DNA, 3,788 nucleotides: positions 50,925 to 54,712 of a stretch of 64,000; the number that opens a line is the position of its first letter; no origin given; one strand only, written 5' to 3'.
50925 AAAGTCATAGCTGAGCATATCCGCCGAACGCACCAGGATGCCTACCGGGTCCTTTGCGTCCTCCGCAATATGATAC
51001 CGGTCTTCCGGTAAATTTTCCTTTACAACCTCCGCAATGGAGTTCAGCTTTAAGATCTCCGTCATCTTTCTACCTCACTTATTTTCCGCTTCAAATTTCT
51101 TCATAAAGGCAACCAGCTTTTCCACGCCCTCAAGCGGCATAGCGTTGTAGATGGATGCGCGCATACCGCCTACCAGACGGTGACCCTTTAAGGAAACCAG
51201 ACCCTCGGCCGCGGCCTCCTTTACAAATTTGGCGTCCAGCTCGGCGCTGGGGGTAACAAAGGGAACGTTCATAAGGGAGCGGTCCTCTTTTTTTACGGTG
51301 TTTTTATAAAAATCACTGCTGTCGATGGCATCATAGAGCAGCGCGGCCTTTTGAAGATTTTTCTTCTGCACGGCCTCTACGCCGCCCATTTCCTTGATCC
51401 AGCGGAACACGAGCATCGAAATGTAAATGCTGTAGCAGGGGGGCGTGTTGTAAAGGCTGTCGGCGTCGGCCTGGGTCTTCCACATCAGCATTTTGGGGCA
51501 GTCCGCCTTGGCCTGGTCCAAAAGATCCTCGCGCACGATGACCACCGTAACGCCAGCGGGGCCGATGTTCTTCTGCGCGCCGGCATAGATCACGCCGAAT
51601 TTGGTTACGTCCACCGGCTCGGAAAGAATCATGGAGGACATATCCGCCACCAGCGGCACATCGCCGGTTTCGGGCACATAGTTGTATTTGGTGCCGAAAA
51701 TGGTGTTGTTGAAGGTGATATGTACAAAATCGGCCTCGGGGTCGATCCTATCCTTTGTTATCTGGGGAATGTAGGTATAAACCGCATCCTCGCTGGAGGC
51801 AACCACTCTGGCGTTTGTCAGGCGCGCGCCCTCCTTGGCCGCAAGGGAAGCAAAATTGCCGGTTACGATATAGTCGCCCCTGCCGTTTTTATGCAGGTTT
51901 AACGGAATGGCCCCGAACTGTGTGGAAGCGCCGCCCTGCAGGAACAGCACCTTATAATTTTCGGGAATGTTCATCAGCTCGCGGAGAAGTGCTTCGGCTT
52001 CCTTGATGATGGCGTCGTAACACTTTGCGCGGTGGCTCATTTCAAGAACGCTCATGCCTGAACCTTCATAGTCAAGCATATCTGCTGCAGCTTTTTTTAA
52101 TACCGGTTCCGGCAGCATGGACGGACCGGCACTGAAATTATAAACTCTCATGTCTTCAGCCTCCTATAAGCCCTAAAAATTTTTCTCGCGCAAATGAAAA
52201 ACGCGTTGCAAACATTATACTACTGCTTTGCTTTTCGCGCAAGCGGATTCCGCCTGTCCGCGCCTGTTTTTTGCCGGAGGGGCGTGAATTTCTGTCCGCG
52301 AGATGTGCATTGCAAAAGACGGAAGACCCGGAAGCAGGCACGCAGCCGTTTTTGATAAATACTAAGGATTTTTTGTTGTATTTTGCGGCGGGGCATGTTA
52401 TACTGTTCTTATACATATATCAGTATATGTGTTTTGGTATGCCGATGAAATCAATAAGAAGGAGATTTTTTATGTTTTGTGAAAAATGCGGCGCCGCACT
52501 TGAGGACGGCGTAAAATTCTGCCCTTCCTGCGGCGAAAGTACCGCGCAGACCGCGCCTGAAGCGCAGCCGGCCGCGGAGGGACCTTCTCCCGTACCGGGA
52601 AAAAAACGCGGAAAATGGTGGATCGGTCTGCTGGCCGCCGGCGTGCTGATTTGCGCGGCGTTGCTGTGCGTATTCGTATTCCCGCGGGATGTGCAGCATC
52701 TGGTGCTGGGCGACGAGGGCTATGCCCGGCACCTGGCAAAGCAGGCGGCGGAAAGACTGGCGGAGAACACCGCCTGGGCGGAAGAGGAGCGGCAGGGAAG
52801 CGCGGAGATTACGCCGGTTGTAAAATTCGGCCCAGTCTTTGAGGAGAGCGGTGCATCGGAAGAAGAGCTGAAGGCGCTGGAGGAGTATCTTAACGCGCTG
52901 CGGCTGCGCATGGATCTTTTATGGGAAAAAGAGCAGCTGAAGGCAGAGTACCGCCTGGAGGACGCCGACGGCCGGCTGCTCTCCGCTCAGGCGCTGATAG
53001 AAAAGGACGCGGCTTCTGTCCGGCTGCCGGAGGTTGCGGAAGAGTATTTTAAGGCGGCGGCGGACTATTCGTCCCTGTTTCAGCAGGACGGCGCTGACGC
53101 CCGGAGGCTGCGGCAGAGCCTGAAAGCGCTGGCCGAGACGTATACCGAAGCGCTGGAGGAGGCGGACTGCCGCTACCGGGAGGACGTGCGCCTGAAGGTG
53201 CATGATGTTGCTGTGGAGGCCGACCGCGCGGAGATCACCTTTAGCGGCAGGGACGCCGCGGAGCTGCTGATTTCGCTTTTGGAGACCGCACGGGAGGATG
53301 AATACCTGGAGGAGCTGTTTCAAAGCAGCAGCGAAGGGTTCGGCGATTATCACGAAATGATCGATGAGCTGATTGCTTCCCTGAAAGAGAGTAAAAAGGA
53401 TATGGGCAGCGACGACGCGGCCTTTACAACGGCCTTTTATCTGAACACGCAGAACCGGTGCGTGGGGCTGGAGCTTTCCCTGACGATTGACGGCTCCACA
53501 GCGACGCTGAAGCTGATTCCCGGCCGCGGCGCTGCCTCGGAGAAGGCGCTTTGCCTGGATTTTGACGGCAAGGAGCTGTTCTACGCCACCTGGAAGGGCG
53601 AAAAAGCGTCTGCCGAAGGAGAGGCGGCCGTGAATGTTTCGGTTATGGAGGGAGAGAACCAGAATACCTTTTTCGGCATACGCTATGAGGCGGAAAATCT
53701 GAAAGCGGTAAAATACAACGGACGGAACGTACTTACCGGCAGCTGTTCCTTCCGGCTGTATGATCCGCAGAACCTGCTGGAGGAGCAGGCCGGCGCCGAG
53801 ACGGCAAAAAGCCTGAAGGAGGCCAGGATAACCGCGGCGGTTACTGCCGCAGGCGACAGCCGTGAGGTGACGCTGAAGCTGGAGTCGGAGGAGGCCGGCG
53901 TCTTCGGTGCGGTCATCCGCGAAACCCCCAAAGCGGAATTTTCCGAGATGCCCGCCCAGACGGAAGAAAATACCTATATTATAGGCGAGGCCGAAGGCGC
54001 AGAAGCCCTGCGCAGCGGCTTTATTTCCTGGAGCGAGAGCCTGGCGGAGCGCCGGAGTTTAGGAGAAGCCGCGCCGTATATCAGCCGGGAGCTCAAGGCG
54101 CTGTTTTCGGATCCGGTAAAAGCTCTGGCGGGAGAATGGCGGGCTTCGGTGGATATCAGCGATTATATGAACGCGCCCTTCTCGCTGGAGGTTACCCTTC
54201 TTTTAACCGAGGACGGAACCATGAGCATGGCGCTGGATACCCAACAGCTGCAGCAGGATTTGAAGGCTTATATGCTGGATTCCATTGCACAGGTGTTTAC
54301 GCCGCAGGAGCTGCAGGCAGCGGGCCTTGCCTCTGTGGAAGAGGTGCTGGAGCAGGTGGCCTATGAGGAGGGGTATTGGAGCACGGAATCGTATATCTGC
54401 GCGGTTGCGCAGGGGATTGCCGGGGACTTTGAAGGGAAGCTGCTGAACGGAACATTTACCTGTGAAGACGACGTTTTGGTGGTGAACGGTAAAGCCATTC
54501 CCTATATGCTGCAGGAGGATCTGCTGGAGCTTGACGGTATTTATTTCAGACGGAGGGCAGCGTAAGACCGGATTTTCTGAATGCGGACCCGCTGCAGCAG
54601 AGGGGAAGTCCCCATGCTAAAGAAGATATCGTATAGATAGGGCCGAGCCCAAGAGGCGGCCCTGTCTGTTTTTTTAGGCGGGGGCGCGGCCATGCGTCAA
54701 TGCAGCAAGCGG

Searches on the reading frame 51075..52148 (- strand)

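Call 52: search_protein_families(library=pfam, proteins=[window:51075-52148:-], max_evalue=0.00001)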
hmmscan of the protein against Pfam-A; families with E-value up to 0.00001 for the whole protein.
window:51075-52148:- (357 aa): 1 family
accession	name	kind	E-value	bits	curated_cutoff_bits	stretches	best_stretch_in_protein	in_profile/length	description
PF00266.25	Aminotran_5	-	1.9e-52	178.9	21.5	1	2-345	1-371/371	Aminotransferase class-V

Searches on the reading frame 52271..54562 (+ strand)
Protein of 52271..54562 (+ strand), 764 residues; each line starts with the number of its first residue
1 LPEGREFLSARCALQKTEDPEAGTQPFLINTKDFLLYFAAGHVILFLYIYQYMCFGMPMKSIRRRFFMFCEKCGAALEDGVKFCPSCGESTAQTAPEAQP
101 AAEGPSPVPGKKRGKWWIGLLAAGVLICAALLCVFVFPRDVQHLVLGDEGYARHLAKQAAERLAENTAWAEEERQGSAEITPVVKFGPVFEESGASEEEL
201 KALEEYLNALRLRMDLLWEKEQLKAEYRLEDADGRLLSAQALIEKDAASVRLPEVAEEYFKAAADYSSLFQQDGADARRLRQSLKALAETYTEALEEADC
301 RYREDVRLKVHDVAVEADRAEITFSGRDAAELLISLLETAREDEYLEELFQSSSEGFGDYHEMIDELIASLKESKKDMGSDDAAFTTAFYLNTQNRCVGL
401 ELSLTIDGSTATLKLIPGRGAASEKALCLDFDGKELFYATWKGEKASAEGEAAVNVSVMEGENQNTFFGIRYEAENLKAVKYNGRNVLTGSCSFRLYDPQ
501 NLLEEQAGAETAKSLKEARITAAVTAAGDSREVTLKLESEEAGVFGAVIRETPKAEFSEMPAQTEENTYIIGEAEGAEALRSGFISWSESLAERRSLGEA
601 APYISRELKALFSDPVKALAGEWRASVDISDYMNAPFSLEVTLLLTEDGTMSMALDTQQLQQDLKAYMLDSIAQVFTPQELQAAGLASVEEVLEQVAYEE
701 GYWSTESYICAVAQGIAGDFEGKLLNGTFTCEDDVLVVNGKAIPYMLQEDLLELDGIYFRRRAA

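Call 52: search_protein_families(library=pfam, proteins=[window:52271-54562:+], max_evalue=0.00001)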
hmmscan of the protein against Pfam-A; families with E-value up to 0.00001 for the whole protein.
window:52271-54562:+ (764 aa): 1 family
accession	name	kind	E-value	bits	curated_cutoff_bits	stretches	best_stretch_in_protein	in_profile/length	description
PF13240.11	Zn_Ribbon_1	-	6.4e-07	29.4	25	1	69-88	1-20/23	zinc-ribbon domain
